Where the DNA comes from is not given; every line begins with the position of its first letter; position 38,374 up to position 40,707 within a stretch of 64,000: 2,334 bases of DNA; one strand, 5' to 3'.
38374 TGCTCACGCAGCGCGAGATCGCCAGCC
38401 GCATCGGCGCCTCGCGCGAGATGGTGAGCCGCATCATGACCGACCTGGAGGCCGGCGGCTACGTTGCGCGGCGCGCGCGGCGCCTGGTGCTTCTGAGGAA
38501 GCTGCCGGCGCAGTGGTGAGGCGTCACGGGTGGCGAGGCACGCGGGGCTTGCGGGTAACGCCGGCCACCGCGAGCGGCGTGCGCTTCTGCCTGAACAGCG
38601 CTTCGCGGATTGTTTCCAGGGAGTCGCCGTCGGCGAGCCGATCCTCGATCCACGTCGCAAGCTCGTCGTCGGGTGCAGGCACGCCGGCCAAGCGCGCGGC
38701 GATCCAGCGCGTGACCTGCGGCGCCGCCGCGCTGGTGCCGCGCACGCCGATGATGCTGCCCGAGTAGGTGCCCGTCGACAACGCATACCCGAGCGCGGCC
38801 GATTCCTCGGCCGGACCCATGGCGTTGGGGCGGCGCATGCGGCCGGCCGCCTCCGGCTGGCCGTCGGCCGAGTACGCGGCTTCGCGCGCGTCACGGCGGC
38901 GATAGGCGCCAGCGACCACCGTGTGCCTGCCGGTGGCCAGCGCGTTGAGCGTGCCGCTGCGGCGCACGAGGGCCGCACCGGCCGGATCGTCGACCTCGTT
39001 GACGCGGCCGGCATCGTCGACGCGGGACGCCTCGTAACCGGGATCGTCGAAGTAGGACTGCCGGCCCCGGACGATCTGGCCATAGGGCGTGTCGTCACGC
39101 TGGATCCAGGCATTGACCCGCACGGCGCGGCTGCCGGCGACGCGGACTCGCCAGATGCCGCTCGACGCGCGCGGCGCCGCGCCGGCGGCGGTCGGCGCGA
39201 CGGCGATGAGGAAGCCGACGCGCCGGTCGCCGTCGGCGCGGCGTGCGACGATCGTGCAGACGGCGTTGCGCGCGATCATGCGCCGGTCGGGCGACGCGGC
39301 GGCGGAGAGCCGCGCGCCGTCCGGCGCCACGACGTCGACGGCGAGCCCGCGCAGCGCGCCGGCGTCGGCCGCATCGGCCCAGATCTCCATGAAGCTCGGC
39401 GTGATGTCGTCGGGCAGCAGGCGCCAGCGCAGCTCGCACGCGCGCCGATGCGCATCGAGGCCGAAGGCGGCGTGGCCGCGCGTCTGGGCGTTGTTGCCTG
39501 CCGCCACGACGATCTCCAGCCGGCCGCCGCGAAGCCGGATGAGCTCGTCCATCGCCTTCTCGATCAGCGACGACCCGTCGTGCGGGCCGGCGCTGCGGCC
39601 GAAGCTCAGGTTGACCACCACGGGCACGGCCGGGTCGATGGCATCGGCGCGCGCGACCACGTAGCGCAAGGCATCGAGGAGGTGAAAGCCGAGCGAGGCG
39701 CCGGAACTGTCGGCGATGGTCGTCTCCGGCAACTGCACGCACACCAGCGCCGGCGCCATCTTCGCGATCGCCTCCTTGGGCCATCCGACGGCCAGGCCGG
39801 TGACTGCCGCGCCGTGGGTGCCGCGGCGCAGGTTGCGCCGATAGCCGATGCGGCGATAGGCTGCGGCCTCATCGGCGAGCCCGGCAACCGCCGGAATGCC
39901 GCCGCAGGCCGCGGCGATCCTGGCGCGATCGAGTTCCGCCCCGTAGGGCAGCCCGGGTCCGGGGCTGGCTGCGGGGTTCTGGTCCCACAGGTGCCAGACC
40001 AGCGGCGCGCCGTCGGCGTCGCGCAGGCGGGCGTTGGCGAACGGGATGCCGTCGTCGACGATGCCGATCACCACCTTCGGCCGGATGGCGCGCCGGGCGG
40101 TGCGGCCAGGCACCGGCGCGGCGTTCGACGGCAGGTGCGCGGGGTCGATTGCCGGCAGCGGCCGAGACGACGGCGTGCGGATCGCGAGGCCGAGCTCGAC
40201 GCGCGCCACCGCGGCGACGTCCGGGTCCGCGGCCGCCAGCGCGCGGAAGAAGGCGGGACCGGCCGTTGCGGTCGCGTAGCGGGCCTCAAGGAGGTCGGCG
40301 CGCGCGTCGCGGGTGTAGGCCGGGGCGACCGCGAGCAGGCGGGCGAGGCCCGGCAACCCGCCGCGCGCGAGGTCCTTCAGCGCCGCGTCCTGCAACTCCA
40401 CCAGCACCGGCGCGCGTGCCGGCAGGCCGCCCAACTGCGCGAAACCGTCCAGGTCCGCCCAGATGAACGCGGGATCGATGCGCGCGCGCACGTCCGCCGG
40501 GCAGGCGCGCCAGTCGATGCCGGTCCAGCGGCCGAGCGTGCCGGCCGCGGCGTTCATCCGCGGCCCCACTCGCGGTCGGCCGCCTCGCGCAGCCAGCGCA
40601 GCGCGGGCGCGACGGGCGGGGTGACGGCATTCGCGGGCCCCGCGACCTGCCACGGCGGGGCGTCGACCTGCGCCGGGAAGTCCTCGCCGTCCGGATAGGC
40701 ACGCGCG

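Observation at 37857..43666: Candidate undescribed system: cyclase-TPR / PAP2-fold enzyme / S8 subtilase operon flanked by a cNMP-binding regulator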

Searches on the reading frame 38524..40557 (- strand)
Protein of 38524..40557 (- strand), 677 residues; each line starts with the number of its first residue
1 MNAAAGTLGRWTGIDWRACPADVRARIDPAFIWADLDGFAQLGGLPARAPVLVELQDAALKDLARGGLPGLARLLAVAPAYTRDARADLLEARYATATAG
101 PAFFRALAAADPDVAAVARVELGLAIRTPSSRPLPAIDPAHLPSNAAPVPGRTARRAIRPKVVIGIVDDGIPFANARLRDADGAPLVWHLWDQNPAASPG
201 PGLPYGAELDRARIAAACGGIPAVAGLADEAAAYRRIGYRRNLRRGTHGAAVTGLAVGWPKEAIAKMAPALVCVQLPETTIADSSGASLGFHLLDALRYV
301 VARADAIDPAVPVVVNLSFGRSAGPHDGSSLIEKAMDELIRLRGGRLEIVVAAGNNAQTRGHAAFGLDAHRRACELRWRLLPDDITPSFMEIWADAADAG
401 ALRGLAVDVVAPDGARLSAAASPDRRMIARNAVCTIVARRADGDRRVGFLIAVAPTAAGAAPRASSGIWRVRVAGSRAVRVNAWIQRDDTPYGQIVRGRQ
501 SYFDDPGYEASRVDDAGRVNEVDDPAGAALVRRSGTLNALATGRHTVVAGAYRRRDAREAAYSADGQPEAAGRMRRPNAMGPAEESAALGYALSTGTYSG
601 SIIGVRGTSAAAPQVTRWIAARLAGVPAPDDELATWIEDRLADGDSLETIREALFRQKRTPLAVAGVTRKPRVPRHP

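Call 7: search_protein_families(library=pfam, proteins=[window:38524-40557:-], max_evalue=0.01)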
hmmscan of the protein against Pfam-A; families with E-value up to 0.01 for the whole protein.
window:38524-40557:- (677 aa): 1 family
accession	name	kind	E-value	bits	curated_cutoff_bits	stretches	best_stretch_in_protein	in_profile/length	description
PF00082.27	Peptidase_S8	-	3.4e-09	36.9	21.8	1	161-357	3-155/288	Subtilase family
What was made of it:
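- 38524..40557 (-): Csp-type S8 subtilase. N-terminal prodomain-like region about 40183-40557, beta-rich insertion about 39100-39474, catalytic residues D168, H248 and S609. Pfam S8 (call 7).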

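Call 9: search_protein_families(library=ncbifam, proteins=[window:38524-40557:-], max_evalue=0.01)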
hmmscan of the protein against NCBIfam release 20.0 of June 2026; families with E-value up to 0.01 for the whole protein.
window:38524-40557:- (677 aa): 2 families
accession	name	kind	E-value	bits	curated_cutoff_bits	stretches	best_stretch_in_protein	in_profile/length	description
NF040809.1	germ_prot_CspBA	exception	1.4e-14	52.7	1250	1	163-368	89-265/1099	bifunctional germination protease/germinant receptor pseudoprotease CspBA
NF040808.2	CspC_non_triad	exception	0.0011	17.6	675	0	162-362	98-283/556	bile acid germinant receptor pseudoprotease CspC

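Call 10: search_protein_families(library=padloc, proteins=[window:38524-40557:-], max_evalue=0.01)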
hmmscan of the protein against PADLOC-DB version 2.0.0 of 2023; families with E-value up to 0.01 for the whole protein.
window:38524-40557:- (677 aa): 1 family
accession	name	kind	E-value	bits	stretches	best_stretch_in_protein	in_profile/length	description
PDLC03014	subtilase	-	6.5e-06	23.9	1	286-628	147-361/391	-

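Call 22: search_solved_structures(query=window:38524-40557:-, max_evalue=1, show_alignments=1)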
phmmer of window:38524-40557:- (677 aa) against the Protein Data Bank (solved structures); distinct sequences matched with E-value up to 1: 9.
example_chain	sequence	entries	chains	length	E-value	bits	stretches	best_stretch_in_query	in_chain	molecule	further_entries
9sj6_C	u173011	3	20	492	4.5e-13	52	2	292-368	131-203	Subtilisin-like serine germination related protease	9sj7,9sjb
4i0w_B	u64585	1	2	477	4e-07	32.4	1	274-363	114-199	Protease CspB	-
9pr8_A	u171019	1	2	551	0.036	16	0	163-217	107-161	Germination-specific protease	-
9pr9_A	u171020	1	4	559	0.038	15.9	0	163-217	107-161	Germination-specific protease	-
6mw4_A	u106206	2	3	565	0.051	15.5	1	162-217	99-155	Putative germination-specific protease | Germination-specific protease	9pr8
9t7m_E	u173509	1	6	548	0.062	15.2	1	163-396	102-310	Subtilisin-like serine germination related protease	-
9sj9_A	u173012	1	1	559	0.064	15.2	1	162-217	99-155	S8 family peptidase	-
9sj9_B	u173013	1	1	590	0.077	14.9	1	163-381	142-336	Subtilisin-like serine germination related protease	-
2dis_A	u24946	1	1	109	0.65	11.9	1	333-388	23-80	unnamed protein product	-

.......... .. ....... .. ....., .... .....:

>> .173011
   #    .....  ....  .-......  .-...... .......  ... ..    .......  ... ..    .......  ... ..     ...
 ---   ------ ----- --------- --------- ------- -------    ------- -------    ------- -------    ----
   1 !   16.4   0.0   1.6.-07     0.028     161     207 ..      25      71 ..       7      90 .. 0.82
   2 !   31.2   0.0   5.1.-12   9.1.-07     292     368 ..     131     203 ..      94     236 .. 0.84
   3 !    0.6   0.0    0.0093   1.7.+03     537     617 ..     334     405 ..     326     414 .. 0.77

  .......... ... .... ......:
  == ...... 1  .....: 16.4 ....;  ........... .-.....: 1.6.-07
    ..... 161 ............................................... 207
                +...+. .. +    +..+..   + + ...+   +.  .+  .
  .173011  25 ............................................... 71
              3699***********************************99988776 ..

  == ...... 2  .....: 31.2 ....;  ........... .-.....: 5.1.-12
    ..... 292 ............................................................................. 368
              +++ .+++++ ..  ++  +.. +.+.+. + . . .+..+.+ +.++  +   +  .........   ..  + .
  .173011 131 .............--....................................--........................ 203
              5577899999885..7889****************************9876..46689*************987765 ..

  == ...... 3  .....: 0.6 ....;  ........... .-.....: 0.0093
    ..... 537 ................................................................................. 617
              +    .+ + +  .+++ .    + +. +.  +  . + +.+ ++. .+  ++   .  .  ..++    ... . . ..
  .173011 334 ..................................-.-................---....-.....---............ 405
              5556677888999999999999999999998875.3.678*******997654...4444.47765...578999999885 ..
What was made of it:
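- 38524..40557 (-): Best sequence and fold matches are the clostridial CspB, CspA and CspC proteins (calls 9, 22).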

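Call 32: find_homologous_proteins(query=window:38524-40557:-, max_evalue=0.00001)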
Query window:38524-40557:- (677 aa): 33 proteins with E <= 0.00001 among 8000 candidates.
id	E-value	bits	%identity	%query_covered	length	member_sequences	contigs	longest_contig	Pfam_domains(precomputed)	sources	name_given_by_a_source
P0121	0.0e+0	1465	100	100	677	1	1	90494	PF00082.28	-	-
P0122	2.1e-215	736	56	98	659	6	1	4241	PF00082.28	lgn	-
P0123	3.8e-104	368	40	90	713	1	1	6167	PF00082.28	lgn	-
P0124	3.8e-102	361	40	90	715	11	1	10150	PF00082.28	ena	-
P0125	1.4e-99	353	39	90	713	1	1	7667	PF00082.28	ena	-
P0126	2.5e-99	352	40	90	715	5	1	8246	PF00082.28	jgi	-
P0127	1.6e-98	349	40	91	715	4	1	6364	PF00082.28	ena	-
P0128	2.8e-83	299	38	88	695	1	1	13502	-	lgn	-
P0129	5.3e-80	288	37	92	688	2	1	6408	-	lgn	-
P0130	7.7e-80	288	38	91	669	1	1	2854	PF00082.28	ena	-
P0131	8.5e-80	287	37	79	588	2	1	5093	-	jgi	jgi:hypothetical protein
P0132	1.0e-77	281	36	90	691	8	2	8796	PF00082.28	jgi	jgi:hypothetical protein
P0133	3.3e-77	279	36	90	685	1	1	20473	PF00082.28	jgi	jgi:Subtilase family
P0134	2.8e-72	263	33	91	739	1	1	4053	-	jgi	jgi:hypothetical protein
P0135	1.1e-70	257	38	68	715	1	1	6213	PF00082.28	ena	-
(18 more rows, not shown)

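Call 36: find_encoding_contigs(protein=P0121, flank=10000, max_places=3)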
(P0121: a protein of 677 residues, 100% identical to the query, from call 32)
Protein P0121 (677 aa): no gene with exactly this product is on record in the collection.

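Call 49: predict_structure(alignment_id=A2)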
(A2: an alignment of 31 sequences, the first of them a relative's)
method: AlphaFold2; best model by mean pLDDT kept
length: 677 residues; sequences in the alignment: 31
mean_pLDDT: 80.5   pTM: 0.86
mean pLDDT of the five models: 80.5, 79.4, 79.4, 78.9, 77.5
residues with pLDDT >= 90: 273; 70-90: 254; 50-70: 86; < 50: 64
segments of 3 or more residues with pLDDT < 50: 1-3, 128-154, 566-573, 655-677
pLDDT, mean of each block of 10 residues (from residue 1): 68 93 90 92 86 95 94 93 89 96 96 95 63 44 42 63 95 89 91 74 85 86 63 85 85 88 89 89 69 94 94 90 69 92 93 68 90 96 89 89 93 95 78 92 85 91 94 94 80 73 90 83 76 63 79 76 54 61 62 83 83 91 81 63 74 49 30 30
secondary structure, 60 per line:
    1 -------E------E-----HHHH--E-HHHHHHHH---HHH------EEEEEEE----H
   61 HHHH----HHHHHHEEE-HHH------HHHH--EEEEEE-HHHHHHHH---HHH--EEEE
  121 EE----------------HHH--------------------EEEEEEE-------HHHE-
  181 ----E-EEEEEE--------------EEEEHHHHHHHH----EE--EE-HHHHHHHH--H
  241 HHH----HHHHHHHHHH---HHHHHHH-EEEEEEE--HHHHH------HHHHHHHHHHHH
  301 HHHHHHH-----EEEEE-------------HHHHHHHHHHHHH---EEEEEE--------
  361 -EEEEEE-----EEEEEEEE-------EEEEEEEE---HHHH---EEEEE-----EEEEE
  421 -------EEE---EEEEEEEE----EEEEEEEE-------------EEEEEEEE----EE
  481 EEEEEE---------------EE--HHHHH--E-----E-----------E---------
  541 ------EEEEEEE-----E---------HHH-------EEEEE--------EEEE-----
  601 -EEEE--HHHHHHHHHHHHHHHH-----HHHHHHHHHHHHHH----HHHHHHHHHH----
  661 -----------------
elements in order (helices of 4 or more, strands of 3 or more residues): H21-24 H29-36 E49-55 H60-64 H69-74 E75-77 H88-91 E94-99 H101-108 E117-122 E162-168 E187-192 E207-210 H211-218 H230-237 H240-243 H248-257 H261-267 E269-275 H278-282 H289-307 E313-317 H331-343 E347-352 E362-367 E373-380 E388-395 H399-402 E406-410 E416-420 E428-430 E434-441 E446-453 E467-474 E479-486 H506-510 E547-553 E579-583 E592-595 E602-605 H608-623 H629-642 H647-656
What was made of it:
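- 38524..40557 (-): AF2 pLDDT is 80.5 (call 49).
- On Csp-type subtilases (S8): The model has an N-terminal domain at 1-125 and a beta insertion at 362-486 (call 49).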

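Call 57: fold_search(model_id=the predicted structure, library=pdb)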
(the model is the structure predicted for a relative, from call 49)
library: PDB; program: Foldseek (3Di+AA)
matches with E <= 10: 1611; with E <= 0.001: 23
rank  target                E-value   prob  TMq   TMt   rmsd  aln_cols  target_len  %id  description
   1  4i0w_B                9.1e-24  1.00  0.48  0.68   4.3       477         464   20  Structure of the Clostridium Perfringens CspB protease (released 2013-04-03)
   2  4i0w_D                4.4e-23  1.00  0.48  0.66   4.5       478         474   20  Structure of the Clostridium Perfringens CspB protease (released 2013-04-03)
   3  9pr8_A                5.4e-20  1.00  0.50  0.62   8.5       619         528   16  Crystal Structure of the Clostridiodes difficile CspC-CspA heterodimer. (released 2026-01-21)
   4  9pr9_A                8.3e-20  1.00  0.49  0.60  10.3       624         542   16  Crystal structure of the Clostridiodes difficile CspA homodimer (released 2026-01-21)
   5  9pr9_B                8.8e-20  1.00  0.46  0.61   8.2       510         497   17  Crystal structure of the Clostridiodes difficile CspA homodimer (released 2026-01-21)
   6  6mw4                  2.2e-19  1.00  0.50  0.60   9.8       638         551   14  Structure of pseudoprotease CspC from Clostridioides difficile (released 2019-06-26)
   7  9pr9_D                2.3e-19  1.00  0.44  0.59   6.4       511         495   17  Crystal structure of the Clostridiodes difficile CspA homodimer (released 2026-01-21)
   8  9pr9_C                4.8e-19  1.00  0.50  0.62  10.4       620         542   16  Crystal structure of the Clostridiodes difficile CspA homodimer (released 2026-01-21)
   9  9pr8_D                1.0e-18  1.00  0.51  0.61  10.2       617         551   15  Crystal Structure of the Clostridiodes difficile CspC-CspA heterodimer. (released 2026-01-21)
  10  9pr8_C                1.2e-18  1.00  0.52  0.61   9.5       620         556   15  Crystal Structure of the Clostridiodes difficile CspC-CspA heterodimer. (released 2026-01-21)
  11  9pr8_B                4.1e-17  1.00  0.46  0.57  10.3       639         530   14  Crystal Structure of the Clostridiodes difficile CspC-CspA heterodimer. (released 2026-01-21)
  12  6wpx_A                3.2e-05  0.98  0.14  0.19  15.7       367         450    8  Crystal structure of Bacillus licheniformis lipase BlEst2 in propetide form (released 2021-06-09)
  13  5jmo_B                7.6e-05  0.91  0.17  0.22  16.6       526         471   11  X-ray structure of furin in complex with the inhibitory antibody Nb14 (released 2016-12-07)
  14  5jmo_A                1.0e-04  0.80  0.15  0.20  16.4       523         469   10  X-ray structure of furin in complex with the inhibitory antibody Nb14 (released 2016-12-07)
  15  9fie_C                1.6e-04  0.87  0.16  0.22  16.0       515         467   10  X-ray structure of furin (PCSK3) in complex with the PC1/3 (PCSK1) prodomain mutant R77A,R80A,R81A (released 2025-09-10)
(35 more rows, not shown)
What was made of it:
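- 38524..40557 (-): Foldseek gives 4i0w at E 9e-24, against about 1e-5 for the next family (call 57).
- On Csp-type subtilases (S8): Foldseek matches CspB 4i0w at E 9e-24, TM 0.68 (call 57).
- Closest known: Clostridial Csp-SleC germination cascade. Same: S8 is by far closest in sequence and fold to the Csp proteases (calls 9, 22, 57).
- It matches CspB at E 9e-24, with a prodomain-like N-terminal region and a beta insertion (calls 49, 57). CspB-like fold (call 57). The PatG macrocyclase appears among the weak fold hits (E 1.3e-3; call 57).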
